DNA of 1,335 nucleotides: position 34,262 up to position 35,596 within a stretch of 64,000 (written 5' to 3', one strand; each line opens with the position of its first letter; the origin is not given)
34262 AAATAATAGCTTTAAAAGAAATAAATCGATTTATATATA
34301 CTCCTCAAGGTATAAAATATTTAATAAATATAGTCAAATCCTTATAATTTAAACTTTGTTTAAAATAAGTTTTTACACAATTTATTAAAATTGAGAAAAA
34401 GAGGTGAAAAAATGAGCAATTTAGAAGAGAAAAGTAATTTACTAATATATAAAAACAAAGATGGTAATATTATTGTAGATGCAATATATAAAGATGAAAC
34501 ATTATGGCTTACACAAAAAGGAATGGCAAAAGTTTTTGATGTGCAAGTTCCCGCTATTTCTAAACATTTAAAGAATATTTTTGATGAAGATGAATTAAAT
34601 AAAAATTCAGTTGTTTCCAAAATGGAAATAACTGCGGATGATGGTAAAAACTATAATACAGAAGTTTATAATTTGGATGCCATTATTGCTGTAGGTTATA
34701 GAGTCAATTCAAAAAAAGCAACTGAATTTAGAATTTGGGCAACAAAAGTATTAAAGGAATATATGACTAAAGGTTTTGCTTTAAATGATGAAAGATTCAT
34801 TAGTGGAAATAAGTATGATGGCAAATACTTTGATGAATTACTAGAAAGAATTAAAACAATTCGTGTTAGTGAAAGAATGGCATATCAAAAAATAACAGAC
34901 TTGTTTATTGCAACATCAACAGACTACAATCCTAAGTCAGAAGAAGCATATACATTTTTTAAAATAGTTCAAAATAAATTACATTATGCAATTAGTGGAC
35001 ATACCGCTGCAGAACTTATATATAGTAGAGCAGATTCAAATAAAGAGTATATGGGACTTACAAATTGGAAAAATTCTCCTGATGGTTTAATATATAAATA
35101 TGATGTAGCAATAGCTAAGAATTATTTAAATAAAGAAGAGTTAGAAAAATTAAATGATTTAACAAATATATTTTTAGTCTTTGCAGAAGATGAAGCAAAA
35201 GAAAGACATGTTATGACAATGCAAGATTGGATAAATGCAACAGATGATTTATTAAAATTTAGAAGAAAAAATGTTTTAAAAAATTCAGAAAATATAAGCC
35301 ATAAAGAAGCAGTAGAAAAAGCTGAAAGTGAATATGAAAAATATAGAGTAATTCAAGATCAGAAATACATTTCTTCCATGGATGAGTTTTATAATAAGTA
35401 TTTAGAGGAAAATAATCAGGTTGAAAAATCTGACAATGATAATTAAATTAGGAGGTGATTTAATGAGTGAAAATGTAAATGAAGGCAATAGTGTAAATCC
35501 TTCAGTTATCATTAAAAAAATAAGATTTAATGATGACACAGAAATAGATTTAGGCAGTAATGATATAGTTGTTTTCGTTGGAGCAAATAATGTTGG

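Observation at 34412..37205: RhuM-family gene tightly followed by a stand-alone OLD-family (ATPase+TOPRIM) nuclease: GajA-like without a GajB helicase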

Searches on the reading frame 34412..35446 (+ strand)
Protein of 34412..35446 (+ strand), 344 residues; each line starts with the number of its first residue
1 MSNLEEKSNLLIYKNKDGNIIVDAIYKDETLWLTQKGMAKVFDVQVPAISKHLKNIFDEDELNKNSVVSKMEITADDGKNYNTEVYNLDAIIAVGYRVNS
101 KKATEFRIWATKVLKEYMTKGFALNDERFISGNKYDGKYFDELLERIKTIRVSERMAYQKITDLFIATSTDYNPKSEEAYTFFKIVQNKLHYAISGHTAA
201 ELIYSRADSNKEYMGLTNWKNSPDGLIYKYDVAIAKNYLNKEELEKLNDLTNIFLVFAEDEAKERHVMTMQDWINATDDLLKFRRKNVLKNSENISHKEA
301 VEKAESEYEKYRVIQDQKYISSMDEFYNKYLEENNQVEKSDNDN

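Call 7: search_protein_families(library=pfam, proteins=[window:34412-35446:+], max_evalue=0.01)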
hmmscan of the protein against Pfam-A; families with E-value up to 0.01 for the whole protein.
window:34412-35446:+ (344 aa): 1 family
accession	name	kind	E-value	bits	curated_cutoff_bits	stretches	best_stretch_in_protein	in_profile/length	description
PF13310.11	Virulence_RhuM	-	2.2e-97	325.7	33.7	1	66-318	1-250/252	Virulence protein RhuM family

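Call 8: search_protein_families(library=padloc, proteins=[window:34412-35446:+], max_evalue=0.01)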
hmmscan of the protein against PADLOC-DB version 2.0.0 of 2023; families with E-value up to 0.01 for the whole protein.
window:34412-35446:+ (344 aa): 39 families (the best 25 are shown)
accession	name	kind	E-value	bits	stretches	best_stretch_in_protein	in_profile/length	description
PDLC04851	PDC-S05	-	1.7e-132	439.7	1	5-334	7-338/342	-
PDLC04871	PDC-S05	-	9.1e-129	428.3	1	6-335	129-461/468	-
PDLC04853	PDC-S05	-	4.1e-127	422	1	6-335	4-330/336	-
PDLC04868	PDC-S05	-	3e-126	419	1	6-334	4-333/335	-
PDLC04852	PDC-S05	-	5e-117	388.7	1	5-338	8-339/346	-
PDLC04843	PDC-S05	-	3.7e-116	385.9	1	6-339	4-324/330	-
PDLC04864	PDC-S05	-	1.5e-92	307.8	1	63-338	2-270/277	-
PDLC04870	PDC-S05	-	4.2e-84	279.2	1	5-209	6-209/214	-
PDLC04876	PDC-S05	-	4.4e-66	219.9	1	1-167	1-170/174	-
PDLC04858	PDC-S05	-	1.2e-51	172.1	1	6-133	3-130/138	-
PDLC04854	PDC-S05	-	2.6e-49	165.8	1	8-131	4-130/212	-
PDLC04965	PDC-S23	-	4.5e-49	165.6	1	6-149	3-145/327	-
PDLC04872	PDC-S05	-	4.5e-49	164.1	1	5-133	2-133/152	-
PDLC04964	PDC-S23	-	6.6e-46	155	1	8-131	4-130/331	-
PDLC04963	PDC-S23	-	1.5e-44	150.7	1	9-156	3-134/312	-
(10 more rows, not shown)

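Call 9: search_protein_families(library=ncbifam, proteins=[window:34412-35446:+], max_evalue=0.01)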
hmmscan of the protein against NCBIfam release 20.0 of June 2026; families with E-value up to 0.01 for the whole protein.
window:34412-35446:+ (344 aa): 0 families

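Call 11: search_solved_structures(query=window:34412-35446:+, max_evalue=1, show_alignments=1)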
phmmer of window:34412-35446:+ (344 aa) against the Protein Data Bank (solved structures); distinct sequences matched with E-value up to 1: 0.

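Call 68: find_homologous_proteins(query=window:34412-35443:+)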
Query window:34412-35443:+ (344 aa): 8000 proteins with E <= 0.001 among 8000 candidates; the best 120 are listed.
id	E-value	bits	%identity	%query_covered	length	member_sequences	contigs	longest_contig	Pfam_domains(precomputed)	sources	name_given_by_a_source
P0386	5.4e-199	678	94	96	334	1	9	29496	PF13310.12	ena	-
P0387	1.5e-198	677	93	96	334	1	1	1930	PF13310.12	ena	-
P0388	1.6e-198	676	93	96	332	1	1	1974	PF13310.12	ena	-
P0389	2.0e-198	676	94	95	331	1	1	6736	PF13310.12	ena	-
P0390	2.5e-198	676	93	96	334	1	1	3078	PF13310.12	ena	-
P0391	4.6e-198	675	94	96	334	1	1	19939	PF13310.12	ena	-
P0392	1.1e-197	674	93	95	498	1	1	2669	PF13302.14,PF13310.12,PF00583.32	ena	-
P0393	6.6e-197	671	93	95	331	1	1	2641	PF13310.12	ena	-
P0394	3.4e-195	666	90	97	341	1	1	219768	PF13310.12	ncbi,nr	ncbi:MAG: virulence RhuM family protein [Ruminococcus sp.]|nr:virulence RhuM family protein [Ruminoc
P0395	3.6e-195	665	92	96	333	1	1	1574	PF13310.12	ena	-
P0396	2.3e-194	663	91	97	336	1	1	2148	PF13310.12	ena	-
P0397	2.7e-194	663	91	96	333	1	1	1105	PF13310.12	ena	-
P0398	6.8e-194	661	90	97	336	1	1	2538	PF13310.12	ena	-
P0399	2.0e-193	660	90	97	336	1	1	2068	PF13310.12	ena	-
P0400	3.4e-193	659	90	97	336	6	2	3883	PF13310.12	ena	-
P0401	8.0e-193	658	92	96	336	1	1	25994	PF13310.12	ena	-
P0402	3.7e-192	656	90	96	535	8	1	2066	PF13310.12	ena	-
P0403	4.0e-192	655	90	97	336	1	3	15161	PF13310.12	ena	-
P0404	5.0e-192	655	92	96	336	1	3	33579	PF13310.12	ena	-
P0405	6.2e-192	655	89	99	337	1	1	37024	PF13310.12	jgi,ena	-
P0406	7.7e-192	655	90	97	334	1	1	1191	PF13310.12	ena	-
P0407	1.0e-191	654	90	95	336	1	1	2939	PF13310.12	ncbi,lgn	-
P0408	1.1e-191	654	90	98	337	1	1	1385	PF13310.12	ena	-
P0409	1.2e-191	654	88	98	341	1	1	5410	PF13310.12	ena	-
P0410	1.7e-191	653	88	97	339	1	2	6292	PF13310.12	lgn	-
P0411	1.8e-191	653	90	96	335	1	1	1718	PF13310.12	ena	-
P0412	2.0e-191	653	91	95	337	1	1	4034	PF13310.12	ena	-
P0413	3.1e-191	653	89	97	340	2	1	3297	PF13310.12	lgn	-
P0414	5.6e-191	652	89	97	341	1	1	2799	PF13310.12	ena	-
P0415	5.8e-191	652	87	100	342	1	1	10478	PF13310.12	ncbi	-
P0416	8.5e-191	651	91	95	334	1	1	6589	PF13310.12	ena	-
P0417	1.4e-190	650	89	96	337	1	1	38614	PF13310.12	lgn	-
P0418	2.2e-190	650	89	96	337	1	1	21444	PF13310.12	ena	-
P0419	2.9e-190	649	89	97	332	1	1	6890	PF13310.12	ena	-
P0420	5.0e-190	649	89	96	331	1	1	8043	PF13310.12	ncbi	-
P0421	5.6e-190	648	88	97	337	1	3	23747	PF13310.12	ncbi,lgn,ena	-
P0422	8.8e-190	648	89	95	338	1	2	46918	PF13310.12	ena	-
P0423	1.5e-189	647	88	96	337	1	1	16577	PF13310.12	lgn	-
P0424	2.0e-189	647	88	97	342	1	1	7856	PF13310.12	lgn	-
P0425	2.7e-189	646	87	97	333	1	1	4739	PF13310.12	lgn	-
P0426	2.9e-189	646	88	96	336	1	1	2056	PF13310.12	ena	-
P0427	3.1e-189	646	87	99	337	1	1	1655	PF13310.12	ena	-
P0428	6.1e-189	645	88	98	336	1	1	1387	PF13310.12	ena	-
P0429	6.7e-189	645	87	98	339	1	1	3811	PF13310.12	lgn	-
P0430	6.9e-189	645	89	96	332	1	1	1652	PF13310.12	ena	-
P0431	7.9e-189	645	88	97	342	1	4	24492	PF13310.12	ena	-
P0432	8.2e-189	645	88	98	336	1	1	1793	PF13310.12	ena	-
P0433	9.5e-189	644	89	96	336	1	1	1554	PF13310.12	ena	-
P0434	9.9e-189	644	87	97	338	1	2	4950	PF13310.12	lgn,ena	-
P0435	1.7e-188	644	88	96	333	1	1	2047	PF13310.12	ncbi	-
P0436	1.8e-188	643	87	97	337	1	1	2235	PF13310.12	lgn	-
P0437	4.9e-188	642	89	95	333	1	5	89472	PF13310.12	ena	-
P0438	5.2e-188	642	89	94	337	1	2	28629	PF13310.12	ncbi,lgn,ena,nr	ncbi:MAG TPA: RhuM family protein [Bacilli bacterium]|nr:RhuM family protein [Bacilli bacterium]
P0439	5.2e-188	642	88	98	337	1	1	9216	PF13310.12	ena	-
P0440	5.2e-188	642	89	94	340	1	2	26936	PF13310.12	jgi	-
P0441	6.8e-188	642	89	95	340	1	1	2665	PF13310.12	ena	-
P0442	9.2e-188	641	85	98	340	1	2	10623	PF13310.12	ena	-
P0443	1.1e-187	641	88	95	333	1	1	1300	PF13310.12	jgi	-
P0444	1.5e-187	640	86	98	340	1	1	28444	PF13310.12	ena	-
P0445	1.5e-187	640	88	95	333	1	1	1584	PF13310.12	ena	-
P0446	2.1e-187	640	85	98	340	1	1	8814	PF13310.12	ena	-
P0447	2.1e-187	640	85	98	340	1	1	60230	PF13310.12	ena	-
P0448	2.3e-187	640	85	98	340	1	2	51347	PF13310.12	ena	-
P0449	2.9e-187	640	88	95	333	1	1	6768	PF13310.12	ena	-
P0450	2.9e-187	639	87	97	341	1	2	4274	PF13310.12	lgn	-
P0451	3.0e-187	639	85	98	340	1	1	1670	PF13310.12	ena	-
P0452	3.2e-187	639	85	99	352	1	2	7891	PF13310.12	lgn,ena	-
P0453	3.3e-187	639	87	96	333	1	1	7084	PF13310.12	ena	-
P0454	3.6e-187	639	85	98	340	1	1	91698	PF13310.12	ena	-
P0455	3.6e-187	639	88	95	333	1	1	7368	PF13310.12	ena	-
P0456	4.1e-187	639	88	95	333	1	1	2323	PF13310.12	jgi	-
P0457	4.6e-187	639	87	96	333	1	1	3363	PF13310.12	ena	-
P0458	4.7e-187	639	87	96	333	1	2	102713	PF13310.12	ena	-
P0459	5.7e-187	639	88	96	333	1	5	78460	PF13310.12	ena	-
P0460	6.2e-187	638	87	95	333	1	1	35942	PF13310.12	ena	-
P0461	8.4e-187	638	84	99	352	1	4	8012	PF13310.12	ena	-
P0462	9.8e-187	638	85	98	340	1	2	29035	PF13310.12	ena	-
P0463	1.1e-186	638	88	96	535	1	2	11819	PF13310.12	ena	-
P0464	1.1e-186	638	86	97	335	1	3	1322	PF13310.12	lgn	-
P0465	1.2e-186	637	88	96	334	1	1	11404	PF13310.12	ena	-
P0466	1.4e-186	637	85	98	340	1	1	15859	PF13310.12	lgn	-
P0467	1.5e-186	637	86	97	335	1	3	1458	PF13310.12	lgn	-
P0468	1.5e-186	637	88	96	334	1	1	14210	PF13310.12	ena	-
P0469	1.6e-186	637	87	96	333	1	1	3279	PF13310.12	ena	-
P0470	1.6e-186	637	84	98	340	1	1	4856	PF13310.12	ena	-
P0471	1.7e-186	637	88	95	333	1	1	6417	PF13310.12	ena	-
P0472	1.7e-186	637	87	96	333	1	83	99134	PF13310.12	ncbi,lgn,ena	-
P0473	1.7e-186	637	85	98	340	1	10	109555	PF13310.12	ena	-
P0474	1.8e-186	637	85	98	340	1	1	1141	PF13310.12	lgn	-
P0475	1.8e-186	637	87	99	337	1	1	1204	PF13310.12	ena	-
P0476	1.9e-186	637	87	96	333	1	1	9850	PF13310.12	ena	-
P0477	1.9e-186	637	85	98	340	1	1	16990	PF13310.12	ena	-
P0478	2.0e-186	637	88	94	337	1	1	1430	PF13310.12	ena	-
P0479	2.3e-186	637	87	96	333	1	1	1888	PF13310.12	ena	-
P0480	2.6e-186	636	87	96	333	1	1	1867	PF13310.12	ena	-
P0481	2.9e-186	636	86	96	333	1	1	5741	PF13310.12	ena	-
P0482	3.2e-186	636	87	96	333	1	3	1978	PF13310.12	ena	-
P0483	3.2e-186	636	88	95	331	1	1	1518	PF13310.12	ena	-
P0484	3.3e-186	636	87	94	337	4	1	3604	PF13310.12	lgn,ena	-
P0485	3.5e-186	636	86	96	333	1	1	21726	PF13310.12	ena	-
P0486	3.8e-186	636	87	95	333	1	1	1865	PF13310.12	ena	-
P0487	3.9e-186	636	85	98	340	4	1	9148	PF13310.12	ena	-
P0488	4.3e-186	636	87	96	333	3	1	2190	PF13310.12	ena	-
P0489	4.4e-186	636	88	95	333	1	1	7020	PF13310.12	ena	-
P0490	4.4e-186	636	87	96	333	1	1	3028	PF13310.12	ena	-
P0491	4.6e-186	636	87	96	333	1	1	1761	PF13310.12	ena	-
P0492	4.6e-186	636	87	96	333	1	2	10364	PF13310.12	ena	-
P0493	4.6e-186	636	87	96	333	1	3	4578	PF13310.12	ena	-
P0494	5.0e-186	635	87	95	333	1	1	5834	PF13310.12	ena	-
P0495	5.3e-186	635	87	96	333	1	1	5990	PF13310.12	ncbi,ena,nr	ncbi:MAG: virulence RhuM family protein [Bacilli bacterium]|nr:virulence RhuM family protein [Bacill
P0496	5.7e-186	635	87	96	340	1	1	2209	PF13310.12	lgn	-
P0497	6.5e-186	635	84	98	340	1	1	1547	PF13310.12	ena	-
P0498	6.7e-186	635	87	96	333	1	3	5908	PF13310.12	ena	-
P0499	6.7e-186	635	84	98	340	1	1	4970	PF13310.12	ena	-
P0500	8.0e-186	635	87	96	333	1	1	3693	PF13310.12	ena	-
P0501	8.2e-186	635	87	94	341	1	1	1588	PF13310.12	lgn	-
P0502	8.2e-186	635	86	96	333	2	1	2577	PF13310.12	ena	-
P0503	1.0e-185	634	84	99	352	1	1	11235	PF13310.12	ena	-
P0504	1.1e-185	634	86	97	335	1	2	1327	PF13310.12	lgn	-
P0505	1.1e-185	634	87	96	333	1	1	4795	PF13310.12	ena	-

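Call 70: find_encoding_contigs(protein=P0386, flank=4500, max_places=3)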
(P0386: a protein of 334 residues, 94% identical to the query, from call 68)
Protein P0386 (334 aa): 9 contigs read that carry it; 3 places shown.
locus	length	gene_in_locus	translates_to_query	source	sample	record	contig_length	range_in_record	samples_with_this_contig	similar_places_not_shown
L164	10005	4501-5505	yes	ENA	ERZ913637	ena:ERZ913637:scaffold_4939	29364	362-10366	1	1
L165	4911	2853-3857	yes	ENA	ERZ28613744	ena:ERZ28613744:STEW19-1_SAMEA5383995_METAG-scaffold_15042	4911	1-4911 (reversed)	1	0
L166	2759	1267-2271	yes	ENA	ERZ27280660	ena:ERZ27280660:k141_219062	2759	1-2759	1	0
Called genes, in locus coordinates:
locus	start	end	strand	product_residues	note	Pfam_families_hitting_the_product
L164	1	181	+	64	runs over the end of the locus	-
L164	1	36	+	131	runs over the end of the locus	?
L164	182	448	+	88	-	PF21757:DUF6870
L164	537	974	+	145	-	PF00239:Resolvase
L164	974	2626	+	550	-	PF00239:Resolvase, PF07508:Recombinase, PF13408:Zn_ribbon_recom (weak)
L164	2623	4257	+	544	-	PF00239:Resolvase, PF07508:Recombinase, PF13408:Zn_ribbon_recom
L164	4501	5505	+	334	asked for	PF13310:Virulence_RhuM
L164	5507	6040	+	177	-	PF13302:Acetyltransf_3, PF00583:Acetyltransf_1, PF13508:Acetyltransf_7 (weak)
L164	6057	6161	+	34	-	-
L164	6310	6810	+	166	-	PF13420:Acetyltransf_4, PF00583:Acetyltransf_1, PF13673:Acetyltransf_10, PF13508:Acetyltransf_7, PF08445:FR47 (weak)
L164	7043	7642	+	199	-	PF13302:Acetyltransf_3 (weak)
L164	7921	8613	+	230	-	PF00005:ABC_tran, PF02463:SMC_N, PF13304:AAA_21 (faint)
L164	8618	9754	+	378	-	PF02687:FtsX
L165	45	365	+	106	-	PF17761:DUF1016_N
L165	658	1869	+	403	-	PF13542:HTH_Tnp_ISL3, PF01610:DDE_Tnp_ISL3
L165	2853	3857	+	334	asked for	PF13310:Virulence_RhuM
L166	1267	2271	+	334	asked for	PF13310:Virulence_RhuM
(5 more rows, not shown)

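Call 71: find_encoding_contigs(protein=P0394, flank=4500, max_places=1)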
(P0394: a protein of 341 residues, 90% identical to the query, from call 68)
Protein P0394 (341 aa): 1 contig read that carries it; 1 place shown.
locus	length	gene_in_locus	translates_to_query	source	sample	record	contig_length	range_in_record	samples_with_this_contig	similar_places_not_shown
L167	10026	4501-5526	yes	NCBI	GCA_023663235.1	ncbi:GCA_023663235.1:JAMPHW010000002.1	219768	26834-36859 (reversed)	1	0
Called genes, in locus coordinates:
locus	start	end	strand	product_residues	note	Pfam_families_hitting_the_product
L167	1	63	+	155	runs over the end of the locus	PF03449:GreA_GreB_N, PF01272:GreA_GreB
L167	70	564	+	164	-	-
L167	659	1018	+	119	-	PF01245:Ribosomal_L19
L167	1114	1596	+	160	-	PF10502:Peptidase_S26, PF00717:Peptidase_S24 (faint)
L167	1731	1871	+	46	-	-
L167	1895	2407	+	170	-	PF00583:Acetyltransf_1, PF13673:Acetyltransf_10, PF13508:Acetyltransf_7, PF08445:FR47 (weak)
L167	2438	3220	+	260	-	-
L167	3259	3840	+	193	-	PF00293:NUDIX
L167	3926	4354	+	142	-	-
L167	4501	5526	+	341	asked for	PF13310:Virulence_RhuM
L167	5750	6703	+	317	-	-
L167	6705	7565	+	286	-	PF03193:RsgA_GTPase (weak), PF00025:Arf (faint), PF01926:MMR_HSR1, PF02421:FeoB_N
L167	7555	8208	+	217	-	PF01351:RNase_HII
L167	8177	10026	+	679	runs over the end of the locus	PF00884:Sulfatase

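Call 72: find_encoding_contigs(protein=P0472, flank=4500, max_places=3)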
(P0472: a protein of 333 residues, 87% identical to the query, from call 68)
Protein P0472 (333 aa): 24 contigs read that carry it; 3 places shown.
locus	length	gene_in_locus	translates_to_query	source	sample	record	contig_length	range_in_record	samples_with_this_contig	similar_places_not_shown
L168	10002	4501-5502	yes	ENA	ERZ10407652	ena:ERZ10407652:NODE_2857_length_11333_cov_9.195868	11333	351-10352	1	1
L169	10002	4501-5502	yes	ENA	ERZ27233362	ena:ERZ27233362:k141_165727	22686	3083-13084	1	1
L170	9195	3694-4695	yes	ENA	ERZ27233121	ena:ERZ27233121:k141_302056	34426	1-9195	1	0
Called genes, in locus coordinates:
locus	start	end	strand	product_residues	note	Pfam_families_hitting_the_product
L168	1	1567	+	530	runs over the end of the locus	PF02463:SMC_N (faint), PF00005:ABC_tran (faint), PF13304:AAA_21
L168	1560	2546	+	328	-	-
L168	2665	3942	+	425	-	PF25164:CoiA_N, PF06054:CoiA_nuc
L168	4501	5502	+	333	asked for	PF13310:Virulence_RhuM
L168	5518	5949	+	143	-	-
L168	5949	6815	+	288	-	PF00350:Dynamin_N (faint), PF03193:RsgA_GTPase (weak), PF00025:Arf (faint), PF01926:MMR_HSR1, PF02421:FeoB_N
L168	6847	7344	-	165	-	PF06695:Sm_multidrug_ex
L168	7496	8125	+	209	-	PF01066:CDP-OH_P_transf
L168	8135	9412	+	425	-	PF02403:Seryl_tRNA_N, PF00587:tRNA-synt_2b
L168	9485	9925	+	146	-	-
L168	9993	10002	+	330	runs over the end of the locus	?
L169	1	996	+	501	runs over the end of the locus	PF13091:PLDc_2, PF00614:PLDc (weak), PF13091:PLDc_2, PF00614:PLDc (weak)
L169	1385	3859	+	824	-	PF00690:Cation_ATPase_N, PF00122:E1-E2_ATPase, PF00702:Hydrolase, PF13246:Cation_ATPase, PF00689:Cation_ATPase_C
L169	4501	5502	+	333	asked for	PF13310:Virulence_RhuM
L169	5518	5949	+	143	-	-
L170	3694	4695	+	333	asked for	PF13310:Virulence_RhuM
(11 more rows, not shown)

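Call 73: find_encoding_contigs(protein=P0473, flank=4500, max_places=2)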
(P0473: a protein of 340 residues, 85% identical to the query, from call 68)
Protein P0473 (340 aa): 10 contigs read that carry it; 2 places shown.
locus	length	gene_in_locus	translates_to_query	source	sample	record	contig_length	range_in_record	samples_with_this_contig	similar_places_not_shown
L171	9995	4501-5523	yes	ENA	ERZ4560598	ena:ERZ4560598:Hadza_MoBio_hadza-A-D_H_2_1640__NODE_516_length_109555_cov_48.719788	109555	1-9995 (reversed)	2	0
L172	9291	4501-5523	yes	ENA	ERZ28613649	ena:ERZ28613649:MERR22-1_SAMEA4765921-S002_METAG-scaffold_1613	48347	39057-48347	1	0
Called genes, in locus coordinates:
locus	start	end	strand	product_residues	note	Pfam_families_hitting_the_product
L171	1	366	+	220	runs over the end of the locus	PF00005:ABC_tran, PF02463:SMC_N, PF13304:AAA_21 (faint)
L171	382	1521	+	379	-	-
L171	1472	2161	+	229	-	PF13238:AAA_18 (weak)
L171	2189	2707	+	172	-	PF00293:NUDIX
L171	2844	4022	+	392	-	PF08282:Hydrolase_3, PF05116:S6PP (weak)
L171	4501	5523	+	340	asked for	PF13310:Virulence_RhuM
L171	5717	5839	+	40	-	-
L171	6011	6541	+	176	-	PF18143:HAD_SAK_2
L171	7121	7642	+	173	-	PF15891:Nuc_deoxyri_tr2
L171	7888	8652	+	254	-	PF03747:ADP_ribosyl_GH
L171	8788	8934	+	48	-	-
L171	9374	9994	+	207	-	PF00912:Transgly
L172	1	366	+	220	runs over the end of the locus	PF00005:ABC_tran, PF02463:SMC_N, PF13304:AAA_21 (faint)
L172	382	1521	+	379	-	-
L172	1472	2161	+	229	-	PF13238:AAA_18 (weak)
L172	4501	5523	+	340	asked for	PF13310:Virulence_RhuM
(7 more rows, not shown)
